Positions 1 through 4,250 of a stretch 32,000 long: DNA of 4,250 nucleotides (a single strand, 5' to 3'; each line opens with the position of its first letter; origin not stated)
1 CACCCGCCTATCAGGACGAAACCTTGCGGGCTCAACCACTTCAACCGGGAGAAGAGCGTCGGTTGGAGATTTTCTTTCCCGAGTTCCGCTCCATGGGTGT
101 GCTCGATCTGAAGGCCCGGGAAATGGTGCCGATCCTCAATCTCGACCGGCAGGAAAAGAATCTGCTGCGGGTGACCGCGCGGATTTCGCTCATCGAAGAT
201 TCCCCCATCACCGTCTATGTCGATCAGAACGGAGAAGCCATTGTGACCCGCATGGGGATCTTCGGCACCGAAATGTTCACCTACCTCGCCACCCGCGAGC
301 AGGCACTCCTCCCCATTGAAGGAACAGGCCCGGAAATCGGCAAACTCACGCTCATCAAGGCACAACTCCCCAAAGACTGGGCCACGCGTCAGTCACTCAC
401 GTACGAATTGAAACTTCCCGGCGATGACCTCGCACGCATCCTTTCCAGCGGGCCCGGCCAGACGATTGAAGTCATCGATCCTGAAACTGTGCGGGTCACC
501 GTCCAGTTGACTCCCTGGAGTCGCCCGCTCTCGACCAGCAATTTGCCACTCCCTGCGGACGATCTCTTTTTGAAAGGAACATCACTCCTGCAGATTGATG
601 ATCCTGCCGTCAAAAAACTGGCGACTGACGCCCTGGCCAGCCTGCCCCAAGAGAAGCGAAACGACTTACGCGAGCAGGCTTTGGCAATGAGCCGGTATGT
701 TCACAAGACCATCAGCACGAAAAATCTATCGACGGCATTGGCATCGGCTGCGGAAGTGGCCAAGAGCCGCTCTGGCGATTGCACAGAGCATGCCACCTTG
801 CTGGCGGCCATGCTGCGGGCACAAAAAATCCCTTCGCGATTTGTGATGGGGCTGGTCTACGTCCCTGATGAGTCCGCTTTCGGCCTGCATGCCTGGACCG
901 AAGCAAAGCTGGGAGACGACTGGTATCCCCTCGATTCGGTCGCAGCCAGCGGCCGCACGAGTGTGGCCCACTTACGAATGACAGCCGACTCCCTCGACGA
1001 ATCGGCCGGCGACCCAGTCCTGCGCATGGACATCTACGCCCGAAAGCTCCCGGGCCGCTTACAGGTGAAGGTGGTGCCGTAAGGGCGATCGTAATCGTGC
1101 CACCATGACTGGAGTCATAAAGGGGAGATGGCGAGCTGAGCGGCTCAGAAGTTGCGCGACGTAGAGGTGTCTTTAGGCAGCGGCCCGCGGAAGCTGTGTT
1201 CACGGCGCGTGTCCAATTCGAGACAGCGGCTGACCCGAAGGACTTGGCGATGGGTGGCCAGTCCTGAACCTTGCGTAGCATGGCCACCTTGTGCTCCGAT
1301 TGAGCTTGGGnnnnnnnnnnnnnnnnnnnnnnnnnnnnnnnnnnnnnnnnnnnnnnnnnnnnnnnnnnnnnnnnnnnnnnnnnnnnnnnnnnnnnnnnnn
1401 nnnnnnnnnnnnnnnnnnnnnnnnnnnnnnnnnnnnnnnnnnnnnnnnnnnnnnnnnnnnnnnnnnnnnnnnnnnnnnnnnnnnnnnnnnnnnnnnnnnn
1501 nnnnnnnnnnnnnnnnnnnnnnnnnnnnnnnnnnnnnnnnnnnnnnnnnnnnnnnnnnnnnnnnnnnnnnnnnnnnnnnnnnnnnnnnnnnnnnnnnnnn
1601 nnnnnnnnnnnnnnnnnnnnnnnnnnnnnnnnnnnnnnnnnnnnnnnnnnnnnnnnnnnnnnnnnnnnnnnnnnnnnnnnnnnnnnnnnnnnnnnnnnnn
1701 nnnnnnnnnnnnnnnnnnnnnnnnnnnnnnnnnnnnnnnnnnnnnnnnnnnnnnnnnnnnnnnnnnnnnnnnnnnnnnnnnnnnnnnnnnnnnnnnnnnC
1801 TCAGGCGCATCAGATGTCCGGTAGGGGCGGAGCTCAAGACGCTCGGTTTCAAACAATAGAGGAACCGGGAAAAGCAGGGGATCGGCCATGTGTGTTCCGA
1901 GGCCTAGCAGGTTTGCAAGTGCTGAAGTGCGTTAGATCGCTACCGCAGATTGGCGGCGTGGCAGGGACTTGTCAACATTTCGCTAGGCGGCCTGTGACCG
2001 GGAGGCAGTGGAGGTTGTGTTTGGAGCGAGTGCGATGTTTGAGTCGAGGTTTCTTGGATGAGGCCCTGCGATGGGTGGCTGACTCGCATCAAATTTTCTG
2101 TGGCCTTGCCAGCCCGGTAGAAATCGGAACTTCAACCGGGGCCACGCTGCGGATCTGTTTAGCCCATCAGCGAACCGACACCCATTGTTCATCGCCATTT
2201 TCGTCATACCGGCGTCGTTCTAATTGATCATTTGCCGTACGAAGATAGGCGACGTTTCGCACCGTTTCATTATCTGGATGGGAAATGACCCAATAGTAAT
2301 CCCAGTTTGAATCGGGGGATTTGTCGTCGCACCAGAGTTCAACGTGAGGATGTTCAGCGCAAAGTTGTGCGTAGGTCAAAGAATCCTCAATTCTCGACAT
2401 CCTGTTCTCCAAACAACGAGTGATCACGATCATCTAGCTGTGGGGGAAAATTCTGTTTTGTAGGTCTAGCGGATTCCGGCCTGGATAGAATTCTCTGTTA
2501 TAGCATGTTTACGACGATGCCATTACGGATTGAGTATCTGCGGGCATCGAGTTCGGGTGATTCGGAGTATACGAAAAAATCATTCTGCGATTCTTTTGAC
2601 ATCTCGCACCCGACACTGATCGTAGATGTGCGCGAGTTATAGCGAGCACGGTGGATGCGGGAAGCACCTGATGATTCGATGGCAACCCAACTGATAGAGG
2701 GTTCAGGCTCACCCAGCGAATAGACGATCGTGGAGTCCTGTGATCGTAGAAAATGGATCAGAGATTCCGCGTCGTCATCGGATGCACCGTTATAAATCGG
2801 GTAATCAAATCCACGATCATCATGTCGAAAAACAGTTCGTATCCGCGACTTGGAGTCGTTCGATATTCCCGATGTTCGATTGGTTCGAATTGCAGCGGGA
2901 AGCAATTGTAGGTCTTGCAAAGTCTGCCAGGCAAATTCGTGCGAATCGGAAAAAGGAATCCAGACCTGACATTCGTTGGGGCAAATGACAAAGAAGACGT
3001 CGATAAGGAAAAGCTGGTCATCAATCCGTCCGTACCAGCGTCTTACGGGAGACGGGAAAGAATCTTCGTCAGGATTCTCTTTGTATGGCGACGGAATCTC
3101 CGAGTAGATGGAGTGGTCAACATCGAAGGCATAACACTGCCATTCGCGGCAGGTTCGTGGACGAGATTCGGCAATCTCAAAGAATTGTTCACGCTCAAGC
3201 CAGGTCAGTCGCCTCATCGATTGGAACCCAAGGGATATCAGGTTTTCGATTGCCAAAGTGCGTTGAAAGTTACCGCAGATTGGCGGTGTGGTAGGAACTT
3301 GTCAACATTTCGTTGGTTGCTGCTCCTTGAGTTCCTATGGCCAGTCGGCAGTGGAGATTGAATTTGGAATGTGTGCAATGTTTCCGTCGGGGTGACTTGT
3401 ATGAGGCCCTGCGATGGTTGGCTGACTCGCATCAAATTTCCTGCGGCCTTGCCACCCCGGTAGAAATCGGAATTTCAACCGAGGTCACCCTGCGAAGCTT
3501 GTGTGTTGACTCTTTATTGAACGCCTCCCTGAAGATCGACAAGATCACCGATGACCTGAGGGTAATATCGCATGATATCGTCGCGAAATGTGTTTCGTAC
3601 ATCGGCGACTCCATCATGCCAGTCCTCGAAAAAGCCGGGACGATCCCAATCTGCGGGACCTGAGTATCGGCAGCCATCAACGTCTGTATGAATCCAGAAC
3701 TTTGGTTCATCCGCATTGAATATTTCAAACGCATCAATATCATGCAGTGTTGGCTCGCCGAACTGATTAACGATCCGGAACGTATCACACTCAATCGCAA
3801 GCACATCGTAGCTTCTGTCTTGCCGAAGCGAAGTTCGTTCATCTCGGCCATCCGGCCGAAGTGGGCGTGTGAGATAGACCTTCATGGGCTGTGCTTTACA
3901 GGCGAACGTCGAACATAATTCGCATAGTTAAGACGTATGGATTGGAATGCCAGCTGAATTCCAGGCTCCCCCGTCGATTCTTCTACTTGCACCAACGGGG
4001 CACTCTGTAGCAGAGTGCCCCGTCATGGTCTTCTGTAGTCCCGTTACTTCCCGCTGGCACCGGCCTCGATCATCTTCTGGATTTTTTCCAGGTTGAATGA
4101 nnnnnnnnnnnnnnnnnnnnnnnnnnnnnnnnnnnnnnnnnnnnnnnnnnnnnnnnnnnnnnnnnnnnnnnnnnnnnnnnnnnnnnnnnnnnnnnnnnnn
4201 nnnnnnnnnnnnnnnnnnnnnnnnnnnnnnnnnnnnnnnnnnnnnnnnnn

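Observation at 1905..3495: Two ~250-bp direct repeats fill whole intergenic gaps and bracket a two-gene unit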

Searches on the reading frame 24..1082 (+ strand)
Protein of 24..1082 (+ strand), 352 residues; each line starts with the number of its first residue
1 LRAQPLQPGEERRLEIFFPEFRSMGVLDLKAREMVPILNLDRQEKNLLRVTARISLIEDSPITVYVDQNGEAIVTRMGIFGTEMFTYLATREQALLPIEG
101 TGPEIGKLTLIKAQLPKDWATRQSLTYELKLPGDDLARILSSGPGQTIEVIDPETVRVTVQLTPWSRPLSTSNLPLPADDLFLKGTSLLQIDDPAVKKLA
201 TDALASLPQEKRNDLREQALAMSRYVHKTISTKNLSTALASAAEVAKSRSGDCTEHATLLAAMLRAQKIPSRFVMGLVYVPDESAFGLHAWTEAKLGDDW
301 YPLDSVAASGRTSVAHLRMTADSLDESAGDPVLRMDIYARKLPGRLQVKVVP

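Call 8: search_protein_families(library=pfam, proteins=[window:24-1082:+], max_evalue=0.01)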
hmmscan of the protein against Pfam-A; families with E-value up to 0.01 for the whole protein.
window:24-1082:+ (352 aa): 4 families
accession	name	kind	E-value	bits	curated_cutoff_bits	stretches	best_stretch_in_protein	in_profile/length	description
PF01841.26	Transglut_core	-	2.2e-18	66.9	23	1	211-304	11-107/108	Transglutaminase-like superfamily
PF13471.12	Transglut_core3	-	5.7e-14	52.5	26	1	194-294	6-97/117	Transglutaminase-like superfamily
PF02074.21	Peptidase_M32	-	0.0052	15.9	25.1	1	195-300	15-118/489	Carboxypeptidase Taq (M32) metallopeptidase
PF04473.18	DUF553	-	0.0078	16.1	20.5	0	236-304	47-112/140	Transglutaminase-like domain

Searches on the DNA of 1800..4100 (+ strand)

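Call 26: search_rna_families(source=window, start=1800, end=4100, threshold=evalue, max_evalue=5)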
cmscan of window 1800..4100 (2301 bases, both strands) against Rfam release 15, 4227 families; matches with E-value up to 5: 0.
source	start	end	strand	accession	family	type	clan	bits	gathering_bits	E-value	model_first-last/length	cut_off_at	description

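Call 54: search_dna_similar(query=window:1890-2166:+, collection=plasmids, mode=distant, max_rows=10)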
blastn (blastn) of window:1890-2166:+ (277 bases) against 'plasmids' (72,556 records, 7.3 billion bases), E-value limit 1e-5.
No match.

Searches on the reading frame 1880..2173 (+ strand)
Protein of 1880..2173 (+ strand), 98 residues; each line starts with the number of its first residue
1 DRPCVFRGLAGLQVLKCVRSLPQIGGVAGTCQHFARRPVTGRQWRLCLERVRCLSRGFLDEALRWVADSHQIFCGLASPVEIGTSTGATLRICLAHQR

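Call 96: search_protein_representatives(protein=window:1880-2173:+)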
Query: 98 residues. Proteins with E-value up to 0.001 (for the whole library): 3; up to 1e-10: 1; up to 1e-30: 1. The best 3 are listed.
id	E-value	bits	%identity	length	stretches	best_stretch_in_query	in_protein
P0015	7.1e-60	216.0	100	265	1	1-98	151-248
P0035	1.5e-04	38.3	33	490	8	2-54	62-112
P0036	9.1e-04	35.8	35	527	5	34-70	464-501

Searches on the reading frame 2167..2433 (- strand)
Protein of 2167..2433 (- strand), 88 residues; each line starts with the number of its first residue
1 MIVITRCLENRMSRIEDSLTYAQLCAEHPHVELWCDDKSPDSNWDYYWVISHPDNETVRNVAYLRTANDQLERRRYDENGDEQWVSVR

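Call 8: search_protein_families(library=pfam, proteins=[window:2167-2433:-], max_evalue=0.01)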
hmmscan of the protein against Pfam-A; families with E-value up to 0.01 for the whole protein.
window:2167-2433:- (88 aa): 0 families

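Call 27: search_protein_families(library=ncbifam, proteins=[window:2167-2433:-], max_evalue=0.1)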
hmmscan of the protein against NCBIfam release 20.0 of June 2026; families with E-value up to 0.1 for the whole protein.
window:2167-2433:- (88 aa): 0 families

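Call 28: search_protein_families(library=padloc, proteins=[window:2167-2433:-], max_evalue=0.1)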
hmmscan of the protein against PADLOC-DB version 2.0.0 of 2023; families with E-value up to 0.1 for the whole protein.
window:2167-2433:- (88 aa): 0 families
